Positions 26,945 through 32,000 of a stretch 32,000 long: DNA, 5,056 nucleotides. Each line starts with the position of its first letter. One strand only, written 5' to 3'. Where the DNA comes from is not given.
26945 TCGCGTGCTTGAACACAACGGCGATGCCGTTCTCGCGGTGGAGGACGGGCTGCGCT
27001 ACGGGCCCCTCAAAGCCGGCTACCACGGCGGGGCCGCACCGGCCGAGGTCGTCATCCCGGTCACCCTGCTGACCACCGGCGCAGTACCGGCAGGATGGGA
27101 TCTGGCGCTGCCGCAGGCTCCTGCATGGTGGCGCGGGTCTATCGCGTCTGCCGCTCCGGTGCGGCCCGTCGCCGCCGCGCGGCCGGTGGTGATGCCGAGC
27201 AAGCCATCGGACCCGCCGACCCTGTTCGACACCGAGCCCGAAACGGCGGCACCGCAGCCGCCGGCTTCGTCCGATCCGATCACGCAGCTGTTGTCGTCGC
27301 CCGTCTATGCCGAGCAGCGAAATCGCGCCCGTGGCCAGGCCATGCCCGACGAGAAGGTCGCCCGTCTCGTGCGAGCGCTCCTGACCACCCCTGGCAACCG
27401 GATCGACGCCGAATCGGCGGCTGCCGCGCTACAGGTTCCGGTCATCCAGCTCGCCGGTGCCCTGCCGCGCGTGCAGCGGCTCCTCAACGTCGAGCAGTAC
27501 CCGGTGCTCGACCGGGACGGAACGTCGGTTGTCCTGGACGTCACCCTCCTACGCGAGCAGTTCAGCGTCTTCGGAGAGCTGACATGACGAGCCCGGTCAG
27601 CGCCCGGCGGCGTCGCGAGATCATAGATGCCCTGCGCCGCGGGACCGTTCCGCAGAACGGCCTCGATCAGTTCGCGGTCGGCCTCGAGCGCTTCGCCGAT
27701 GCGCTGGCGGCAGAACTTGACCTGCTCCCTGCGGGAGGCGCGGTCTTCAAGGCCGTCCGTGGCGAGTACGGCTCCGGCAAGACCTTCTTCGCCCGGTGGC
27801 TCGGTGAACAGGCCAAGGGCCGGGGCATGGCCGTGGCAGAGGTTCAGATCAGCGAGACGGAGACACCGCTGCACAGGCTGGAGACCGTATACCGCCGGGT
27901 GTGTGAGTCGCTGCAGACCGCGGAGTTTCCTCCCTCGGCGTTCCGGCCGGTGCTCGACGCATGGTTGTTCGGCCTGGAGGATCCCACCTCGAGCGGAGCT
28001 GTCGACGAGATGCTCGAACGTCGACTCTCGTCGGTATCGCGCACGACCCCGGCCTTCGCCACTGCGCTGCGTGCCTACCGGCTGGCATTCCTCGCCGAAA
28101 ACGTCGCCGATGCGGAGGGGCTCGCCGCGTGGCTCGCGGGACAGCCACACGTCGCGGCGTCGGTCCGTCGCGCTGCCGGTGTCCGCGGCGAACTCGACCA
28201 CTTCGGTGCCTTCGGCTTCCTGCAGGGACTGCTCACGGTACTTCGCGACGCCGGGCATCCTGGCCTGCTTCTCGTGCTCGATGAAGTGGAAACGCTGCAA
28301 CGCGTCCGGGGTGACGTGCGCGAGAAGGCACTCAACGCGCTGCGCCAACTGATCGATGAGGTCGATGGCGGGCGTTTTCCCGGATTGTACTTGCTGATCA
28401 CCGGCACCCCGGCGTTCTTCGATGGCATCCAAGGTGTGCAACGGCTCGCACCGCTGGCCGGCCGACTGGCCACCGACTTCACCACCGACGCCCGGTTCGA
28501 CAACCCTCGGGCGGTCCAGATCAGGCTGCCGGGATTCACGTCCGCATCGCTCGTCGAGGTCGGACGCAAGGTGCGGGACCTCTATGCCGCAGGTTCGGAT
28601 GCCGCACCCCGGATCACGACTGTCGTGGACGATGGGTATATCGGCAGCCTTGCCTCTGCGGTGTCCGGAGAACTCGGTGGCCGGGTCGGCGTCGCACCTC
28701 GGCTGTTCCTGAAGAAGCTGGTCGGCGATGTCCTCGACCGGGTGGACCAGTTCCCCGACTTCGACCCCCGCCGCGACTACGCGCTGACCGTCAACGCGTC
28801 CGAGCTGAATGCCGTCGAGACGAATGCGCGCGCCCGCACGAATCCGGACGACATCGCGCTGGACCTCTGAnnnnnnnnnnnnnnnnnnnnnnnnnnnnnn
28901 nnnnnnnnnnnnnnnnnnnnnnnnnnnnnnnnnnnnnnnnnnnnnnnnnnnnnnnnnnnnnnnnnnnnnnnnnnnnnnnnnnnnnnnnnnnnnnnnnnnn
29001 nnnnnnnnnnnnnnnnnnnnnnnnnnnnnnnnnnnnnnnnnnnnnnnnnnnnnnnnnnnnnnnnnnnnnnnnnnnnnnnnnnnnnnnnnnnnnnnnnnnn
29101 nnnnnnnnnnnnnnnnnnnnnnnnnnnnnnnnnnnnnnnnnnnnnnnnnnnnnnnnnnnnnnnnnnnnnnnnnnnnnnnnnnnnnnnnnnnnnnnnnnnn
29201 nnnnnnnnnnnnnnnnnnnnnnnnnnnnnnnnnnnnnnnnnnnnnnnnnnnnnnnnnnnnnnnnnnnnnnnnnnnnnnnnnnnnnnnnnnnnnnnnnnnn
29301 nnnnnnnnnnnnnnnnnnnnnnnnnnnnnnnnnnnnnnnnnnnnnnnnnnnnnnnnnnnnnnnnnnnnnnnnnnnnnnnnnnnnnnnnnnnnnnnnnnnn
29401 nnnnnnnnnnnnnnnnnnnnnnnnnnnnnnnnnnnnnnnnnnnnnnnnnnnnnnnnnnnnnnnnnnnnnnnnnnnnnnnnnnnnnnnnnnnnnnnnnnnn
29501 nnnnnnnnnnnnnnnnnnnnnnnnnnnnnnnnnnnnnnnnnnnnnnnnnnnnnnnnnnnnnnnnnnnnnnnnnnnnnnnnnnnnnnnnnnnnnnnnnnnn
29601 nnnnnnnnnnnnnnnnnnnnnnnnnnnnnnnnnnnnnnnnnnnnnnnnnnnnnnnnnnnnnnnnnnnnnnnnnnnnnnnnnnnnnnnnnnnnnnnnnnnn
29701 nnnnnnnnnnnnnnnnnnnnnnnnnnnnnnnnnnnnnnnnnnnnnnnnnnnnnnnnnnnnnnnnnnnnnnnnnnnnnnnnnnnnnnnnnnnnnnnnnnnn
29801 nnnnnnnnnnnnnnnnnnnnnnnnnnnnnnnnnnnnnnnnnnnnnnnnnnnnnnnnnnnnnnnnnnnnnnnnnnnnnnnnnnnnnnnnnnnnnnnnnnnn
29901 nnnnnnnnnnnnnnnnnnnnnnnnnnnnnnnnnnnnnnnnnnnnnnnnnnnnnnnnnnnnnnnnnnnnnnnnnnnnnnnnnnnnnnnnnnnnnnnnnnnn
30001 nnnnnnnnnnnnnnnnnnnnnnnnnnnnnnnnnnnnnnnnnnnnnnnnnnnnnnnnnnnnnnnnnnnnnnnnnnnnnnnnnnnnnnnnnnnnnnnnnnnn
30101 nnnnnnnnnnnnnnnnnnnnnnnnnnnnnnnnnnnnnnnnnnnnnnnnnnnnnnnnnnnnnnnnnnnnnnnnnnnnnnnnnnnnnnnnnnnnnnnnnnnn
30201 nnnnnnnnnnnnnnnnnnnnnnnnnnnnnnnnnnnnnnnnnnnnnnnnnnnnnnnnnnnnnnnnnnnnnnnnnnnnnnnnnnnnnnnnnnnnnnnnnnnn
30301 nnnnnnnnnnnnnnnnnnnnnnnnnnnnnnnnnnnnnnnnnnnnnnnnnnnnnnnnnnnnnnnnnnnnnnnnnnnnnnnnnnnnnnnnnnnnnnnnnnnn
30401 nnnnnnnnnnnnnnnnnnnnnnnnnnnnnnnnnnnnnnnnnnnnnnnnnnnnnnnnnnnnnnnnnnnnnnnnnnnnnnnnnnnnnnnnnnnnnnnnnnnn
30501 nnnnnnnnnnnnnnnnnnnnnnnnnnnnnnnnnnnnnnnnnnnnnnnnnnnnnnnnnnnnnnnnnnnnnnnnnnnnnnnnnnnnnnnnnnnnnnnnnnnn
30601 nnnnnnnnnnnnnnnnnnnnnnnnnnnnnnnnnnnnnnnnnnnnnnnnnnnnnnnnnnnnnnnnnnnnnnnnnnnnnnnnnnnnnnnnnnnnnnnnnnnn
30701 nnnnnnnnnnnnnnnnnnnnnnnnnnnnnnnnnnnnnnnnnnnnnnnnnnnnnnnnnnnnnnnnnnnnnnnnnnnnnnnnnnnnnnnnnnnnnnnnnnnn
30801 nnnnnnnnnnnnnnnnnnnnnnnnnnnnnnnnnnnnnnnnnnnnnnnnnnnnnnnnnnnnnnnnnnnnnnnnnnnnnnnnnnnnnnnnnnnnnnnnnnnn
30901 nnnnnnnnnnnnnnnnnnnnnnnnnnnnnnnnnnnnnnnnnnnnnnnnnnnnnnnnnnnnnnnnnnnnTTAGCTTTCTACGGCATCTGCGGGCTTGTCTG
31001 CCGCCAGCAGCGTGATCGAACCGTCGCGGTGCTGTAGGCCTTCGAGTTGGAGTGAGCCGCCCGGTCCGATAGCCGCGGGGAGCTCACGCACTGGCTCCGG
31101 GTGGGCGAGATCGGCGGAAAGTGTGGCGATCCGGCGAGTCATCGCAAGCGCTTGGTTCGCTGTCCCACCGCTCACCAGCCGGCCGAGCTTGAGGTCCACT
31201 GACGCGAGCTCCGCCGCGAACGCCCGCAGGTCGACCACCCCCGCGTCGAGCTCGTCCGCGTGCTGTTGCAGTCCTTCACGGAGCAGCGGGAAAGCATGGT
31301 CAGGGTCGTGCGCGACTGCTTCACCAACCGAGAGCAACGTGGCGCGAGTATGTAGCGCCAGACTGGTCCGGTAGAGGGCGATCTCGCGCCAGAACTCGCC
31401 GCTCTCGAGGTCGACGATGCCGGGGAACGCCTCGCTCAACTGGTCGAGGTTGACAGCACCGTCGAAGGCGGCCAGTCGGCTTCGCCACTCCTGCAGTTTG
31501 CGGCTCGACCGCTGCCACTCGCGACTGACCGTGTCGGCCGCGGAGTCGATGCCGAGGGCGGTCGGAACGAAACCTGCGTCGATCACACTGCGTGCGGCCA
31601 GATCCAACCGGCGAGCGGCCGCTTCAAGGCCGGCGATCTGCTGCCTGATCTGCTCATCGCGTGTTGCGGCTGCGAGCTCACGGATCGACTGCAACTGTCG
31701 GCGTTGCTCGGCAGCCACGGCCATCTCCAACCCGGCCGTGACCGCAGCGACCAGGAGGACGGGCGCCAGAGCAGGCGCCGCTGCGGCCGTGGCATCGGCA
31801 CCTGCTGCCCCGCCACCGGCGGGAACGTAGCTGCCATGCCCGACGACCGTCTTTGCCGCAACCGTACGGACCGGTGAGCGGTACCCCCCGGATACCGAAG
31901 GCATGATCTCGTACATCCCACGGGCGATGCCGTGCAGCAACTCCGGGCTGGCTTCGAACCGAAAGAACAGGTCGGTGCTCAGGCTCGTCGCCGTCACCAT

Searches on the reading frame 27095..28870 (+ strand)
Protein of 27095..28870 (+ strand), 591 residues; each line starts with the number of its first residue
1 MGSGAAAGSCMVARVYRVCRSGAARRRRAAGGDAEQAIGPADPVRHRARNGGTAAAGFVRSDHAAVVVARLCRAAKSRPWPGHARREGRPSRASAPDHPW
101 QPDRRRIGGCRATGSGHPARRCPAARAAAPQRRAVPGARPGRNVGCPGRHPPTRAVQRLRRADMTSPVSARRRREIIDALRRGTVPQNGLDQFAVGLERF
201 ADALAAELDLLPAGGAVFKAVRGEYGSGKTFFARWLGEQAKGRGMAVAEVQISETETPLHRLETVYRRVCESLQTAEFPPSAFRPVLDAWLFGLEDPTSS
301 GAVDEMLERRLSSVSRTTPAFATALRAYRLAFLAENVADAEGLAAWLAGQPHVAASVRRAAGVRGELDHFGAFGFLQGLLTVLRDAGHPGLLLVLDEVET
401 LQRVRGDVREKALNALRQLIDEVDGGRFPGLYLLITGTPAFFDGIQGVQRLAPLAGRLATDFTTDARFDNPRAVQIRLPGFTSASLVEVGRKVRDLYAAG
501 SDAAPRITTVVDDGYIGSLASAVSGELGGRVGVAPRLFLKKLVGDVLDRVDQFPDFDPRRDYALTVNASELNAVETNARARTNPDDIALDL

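Call 5: search_protein_families(library=pfam, proteins=[window:27095-28870:+])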
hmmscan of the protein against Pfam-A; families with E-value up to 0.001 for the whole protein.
window:27095-28870:+ (591 aa): 3 families
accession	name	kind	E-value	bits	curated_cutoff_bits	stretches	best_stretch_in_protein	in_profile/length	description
PF10923.14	BrxC_BrxD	-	1.3e-133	446.4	22.2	1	168-564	1-412/414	BREX system ATP-binding protein BrxC/D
PF13401.12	AAA_22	-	3.2e-06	27.9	27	0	220-309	9-77/130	AAA domain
PF13191.12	AAA_16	-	4.4e-06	27.7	32.6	1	202-424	10-160/167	AAA ATPase domain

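Call 6: search_protein_families(library=padloc, proteins=[window:27095-28870:+])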
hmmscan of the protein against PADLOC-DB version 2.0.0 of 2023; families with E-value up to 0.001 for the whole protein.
window:27095-28870:+ (591 aa): 2 families
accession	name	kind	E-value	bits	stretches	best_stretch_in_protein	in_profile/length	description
PDLC02494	BrxD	-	3.7e-196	650.5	1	166-590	3-439/440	BrxD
PDLC03959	SngB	-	3.7e-29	100.1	1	166-557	4-410/439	-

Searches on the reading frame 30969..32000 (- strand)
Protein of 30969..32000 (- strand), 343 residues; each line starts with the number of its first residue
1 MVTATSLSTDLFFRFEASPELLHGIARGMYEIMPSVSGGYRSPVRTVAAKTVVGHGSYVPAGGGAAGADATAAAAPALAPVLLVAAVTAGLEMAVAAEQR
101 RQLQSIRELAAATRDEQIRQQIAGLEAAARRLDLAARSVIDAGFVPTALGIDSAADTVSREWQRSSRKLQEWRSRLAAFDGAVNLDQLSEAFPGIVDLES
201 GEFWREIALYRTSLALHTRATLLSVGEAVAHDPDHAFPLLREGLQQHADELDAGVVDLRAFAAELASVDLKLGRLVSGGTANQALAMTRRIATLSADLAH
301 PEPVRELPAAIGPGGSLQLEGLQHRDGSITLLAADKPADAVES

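Call 5: search_protein_families(library=pfam, proteins=[window:30969-32000:-])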
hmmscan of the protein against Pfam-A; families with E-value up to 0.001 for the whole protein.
window:30969-32000:- (343 aa): 0 families

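Call 6: search_protein_families(library=padloc, proteins=[window:30969-32000:-])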
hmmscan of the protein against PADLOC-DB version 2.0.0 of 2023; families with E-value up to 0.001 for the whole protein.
window:30969-32000:- (343 aa): 0 families

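Call 7: search_protein_families(library=ncbifam, proteins=[window:30969-32000:-])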
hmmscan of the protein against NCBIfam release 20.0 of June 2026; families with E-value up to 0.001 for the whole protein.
window:30969-32000:- (343 aa): 0 families

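Call 55: search_protein_families(library=pfam, proteins=[window:30969-31997:-], max_evalue=0.001)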
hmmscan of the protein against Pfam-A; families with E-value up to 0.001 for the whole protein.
window:30969-31997:- (342 aa): 0 families
